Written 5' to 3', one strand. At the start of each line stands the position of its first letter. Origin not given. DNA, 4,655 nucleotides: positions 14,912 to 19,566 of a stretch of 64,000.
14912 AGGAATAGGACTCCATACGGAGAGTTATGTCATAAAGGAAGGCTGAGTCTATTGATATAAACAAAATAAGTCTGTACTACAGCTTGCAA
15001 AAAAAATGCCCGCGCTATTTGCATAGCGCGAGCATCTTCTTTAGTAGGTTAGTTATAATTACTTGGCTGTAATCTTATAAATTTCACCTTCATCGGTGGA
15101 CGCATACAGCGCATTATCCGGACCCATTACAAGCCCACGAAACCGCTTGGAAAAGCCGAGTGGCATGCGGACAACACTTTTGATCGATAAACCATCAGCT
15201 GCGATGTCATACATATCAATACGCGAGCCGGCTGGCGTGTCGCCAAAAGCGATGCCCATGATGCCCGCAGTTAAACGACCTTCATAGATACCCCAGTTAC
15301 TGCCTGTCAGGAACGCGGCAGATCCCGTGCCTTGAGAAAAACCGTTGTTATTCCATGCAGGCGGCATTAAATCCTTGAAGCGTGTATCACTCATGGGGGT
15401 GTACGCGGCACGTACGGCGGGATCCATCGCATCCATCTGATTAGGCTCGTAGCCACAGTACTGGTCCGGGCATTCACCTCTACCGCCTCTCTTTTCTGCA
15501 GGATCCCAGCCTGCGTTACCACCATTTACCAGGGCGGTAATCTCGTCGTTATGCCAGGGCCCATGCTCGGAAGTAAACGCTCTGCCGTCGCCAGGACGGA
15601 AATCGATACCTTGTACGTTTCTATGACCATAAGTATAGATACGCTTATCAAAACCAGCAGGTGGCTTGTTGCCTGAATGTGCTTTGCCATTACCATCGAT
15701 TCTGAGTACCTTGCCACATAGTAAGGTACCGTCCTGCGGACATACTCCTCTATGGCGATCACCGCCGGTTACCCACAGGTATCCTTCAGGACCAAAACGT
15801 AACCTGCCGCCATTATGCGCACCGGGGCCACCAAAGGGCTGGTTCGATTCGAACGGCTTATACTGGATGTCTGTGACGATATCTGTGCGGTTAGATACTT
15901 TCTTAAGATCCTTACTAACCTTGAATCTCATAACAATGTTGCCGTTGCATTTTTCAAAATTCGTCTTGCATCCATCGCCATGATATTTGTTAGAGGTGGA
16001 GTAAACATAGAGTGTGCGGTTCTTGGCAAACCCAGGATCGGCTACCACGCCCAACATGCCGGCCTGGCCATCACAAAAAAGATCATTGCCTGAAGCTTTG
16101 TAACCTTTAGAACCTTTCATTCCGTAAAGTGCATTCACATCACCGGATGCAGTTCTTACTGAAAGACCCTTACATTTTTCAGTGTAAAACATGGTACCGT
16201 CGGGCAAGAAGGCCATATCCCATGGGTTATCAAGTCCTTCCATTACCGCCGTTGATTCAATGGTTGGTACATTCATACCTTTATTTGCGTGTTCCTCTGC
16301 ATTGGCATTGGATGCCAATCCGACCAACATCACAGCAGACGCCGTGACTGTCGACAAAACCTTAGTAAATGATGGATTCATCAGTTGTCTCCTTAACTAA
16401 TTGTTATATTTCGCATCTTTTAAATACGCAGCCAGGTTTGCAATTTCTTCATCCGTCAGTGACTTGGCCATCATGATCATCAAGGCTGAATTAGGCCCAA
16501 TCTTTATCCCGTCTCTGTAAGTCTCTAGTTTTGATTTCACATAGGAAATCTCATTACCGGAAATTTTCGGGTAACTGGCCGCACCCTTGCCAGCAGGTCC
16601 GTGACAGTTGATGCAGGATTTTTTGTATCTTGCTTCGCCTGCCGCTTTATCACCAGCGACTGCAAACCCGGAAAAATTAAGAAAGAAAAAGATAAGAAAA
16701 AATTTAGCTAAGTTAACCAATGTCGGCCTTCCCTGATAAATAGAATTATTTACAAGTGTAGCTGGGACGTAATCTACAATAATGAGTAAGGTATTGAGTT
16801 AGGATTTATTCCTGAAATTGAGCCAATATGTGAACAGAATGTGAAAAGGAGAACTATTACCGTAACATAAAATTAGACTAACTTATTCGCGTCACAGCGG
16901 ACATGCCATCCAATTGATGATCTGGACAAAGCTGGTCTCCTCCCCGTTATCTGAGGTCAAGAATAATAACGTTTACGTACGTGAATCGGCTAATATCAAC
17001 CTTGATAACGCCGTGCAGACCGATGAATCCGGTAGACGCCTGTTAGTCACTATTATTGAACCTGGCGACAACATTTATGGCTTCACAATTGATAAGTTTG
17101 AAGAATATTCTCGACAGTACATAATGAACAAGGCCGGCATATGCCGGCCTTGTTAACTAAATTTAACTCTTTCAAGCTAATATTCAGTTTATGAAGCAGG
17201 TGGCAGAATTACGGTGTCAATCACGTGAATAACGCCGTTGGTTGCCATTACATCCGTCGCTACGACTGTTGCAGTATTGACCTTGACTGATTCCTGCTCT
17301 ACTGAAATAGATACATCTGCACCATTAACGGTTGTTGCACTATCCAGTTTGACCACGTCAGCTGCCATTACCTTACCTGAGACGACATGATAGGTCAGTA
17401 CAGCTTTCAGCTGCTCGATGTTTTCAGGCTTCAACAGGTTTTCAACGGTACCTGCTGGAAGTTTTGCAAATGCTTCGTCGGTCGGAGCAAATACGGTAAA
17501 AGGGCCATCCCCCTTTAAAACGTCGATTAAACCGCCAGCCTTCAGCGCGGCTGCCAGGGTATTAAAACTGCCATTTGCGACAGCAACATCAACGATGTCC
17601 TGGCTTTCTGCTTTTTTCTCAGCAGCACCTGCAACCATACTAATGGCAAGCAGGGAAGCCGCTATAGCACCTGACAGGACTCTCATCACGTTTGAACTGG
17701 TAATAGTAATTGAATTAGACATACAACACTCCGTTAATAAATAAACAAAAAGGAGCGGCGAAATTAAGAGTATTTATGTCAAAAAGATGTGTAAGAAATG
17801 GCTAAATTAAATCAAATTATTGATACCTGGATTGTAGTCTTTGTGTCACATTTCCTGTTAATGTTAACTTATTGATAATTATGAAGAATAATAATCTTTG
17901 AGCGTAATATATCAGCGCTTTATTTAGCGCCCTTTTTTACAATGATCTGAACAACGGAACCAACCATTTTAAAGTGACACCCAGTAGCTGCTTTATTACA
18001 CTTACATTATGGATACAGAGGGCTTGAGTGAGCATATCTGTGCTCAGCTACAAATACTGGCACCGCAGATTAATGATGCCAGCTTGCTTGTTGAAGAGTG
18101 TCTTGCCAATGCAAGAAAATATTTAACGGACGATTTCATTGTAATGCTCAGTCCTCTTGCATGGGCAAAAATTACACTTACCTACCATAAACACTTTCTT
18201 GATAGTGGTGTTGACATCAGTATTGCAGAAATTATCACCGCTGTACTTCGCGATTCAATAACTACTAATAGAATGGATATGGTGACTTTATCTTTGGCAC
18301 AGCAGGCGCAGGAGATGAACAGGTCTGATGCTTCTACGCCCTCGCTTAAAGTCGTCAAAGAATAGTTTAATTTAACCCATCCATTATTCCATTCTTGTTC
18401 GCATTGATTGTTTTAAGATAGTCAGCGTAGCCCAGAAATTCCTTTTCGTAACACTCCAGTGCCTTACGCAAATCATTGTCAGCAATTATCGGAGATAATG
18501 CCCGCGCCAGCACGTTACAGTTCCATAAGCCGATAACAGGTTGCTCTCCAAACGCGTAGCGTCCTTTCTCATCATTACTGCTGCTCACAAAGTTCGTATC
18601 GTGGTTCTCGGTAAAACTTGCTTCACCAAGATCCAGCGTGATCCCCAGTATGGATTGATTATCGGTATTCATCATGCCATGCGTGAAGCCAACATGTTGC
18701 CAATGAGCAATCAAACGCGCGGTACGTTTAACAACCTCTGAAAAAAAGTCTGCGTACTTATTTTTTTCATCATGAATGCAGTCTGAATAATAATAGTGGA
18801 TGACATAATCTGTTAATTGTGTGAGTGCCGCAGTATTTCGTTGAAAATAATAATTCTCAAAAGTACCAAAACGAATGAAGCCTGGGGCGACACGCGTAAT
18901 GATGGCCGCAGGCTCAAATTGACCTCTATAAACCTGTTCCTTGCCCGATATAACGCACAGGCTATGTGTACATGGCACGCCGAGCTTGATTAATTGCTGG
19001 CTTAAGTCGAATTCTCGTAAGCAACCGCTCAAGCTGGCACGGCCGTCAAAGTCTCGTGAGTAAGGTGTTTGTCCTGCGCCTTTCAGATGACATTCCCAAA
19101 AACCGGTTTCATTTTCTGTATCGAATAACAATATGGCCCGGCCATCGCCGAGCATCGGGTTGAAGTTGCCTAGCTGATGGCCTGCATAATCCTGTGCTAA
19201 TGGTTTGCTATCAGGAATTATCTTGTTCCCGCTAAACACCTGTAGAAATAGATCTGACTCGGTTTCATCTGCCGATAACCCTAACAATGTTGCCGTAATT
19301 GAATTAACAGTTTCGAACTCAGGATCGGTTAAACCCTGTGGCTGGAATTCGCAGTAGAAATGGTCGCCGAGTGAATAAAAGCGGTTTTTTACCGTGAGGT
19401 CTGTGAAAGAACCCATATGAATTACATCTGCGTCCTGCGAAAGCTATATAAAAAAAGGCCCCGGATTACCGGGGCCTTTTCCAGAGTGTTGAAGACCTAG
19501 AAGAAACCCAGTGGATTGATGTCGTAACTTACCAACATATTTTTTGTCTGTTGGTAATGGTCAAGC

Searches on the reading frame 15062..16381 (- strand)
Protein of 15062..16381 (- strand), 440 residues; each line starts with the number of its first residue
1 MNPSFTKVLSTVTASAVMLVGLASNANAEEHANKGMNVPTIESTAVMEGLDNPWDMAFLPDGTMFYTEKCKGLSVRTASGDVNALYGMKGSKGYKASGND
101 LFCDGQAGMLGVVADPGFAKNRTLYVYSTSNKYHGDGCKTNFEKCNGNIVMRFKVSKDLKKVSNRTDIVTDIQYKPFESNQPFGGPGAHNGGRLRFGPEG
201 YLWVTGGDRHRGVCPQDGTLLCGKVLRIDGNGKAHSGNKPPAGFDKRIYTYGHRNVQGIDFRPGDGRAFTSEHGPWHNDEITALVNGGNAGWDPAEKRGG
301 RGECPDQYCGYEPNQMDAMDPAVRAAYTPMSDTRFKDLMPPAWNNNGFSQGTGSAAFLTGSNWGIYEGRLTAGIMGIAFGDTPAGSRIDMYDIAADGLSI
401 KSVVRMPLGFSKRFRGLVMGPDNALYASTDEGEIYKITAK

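Call 31: search_protein_families(library=pfam, proteins=[window:15062-16381:-], max_evalue=0.001)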
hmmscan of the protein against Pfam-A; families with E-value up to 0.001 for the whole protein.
window:15062-16381:- (440 aa): 1 family
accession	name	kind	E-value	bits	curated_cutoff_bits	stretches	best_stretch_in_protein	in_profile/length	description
PF07995.17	GSDH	-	4.8e-50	171.2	25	1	50-434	1-330/332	Glucose / Sorbosone dehydrogenase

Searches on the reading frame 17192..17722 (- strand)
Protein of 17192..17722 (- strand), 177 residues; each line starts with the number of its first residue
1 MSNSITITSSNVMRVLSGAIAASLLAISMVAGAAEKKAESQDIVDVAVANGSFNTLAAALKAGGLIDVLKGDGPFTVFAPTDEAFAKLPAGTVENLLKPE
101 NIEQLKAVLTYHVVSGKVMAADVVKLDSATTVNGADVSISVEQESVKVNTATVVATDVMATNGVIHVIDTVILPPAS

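Call 31: search_protein_families(library=pfam, proteins=[window:17192-17722:-], max_evalue=0.001)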
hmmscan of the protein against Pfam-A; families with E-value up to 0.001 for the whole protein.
window:17192-17722:- (177 aa): 1 family
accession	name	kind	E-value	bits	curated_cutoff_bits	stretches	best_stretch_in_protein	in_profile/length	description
PF02469.27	Fasciclin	-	9.1e-42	142.6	22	1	52-174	2-123/123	Fasciclin domain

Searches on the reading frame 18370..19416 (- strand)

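Call 31: search_protein_families(library=pfam, proteins=[window:18370-19416:-], max_evalue=0.001)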
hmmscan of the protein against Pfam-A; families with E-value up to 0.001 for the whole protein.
window:18370-19416:- (349 aa): 1 family
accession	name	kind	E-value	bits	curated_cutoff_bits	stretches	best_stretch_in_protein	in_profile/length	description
PF02696.19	SelO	-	2.9e-99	333.4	22.8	1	4-329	2-328/466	Protein adenylyltransferase SelO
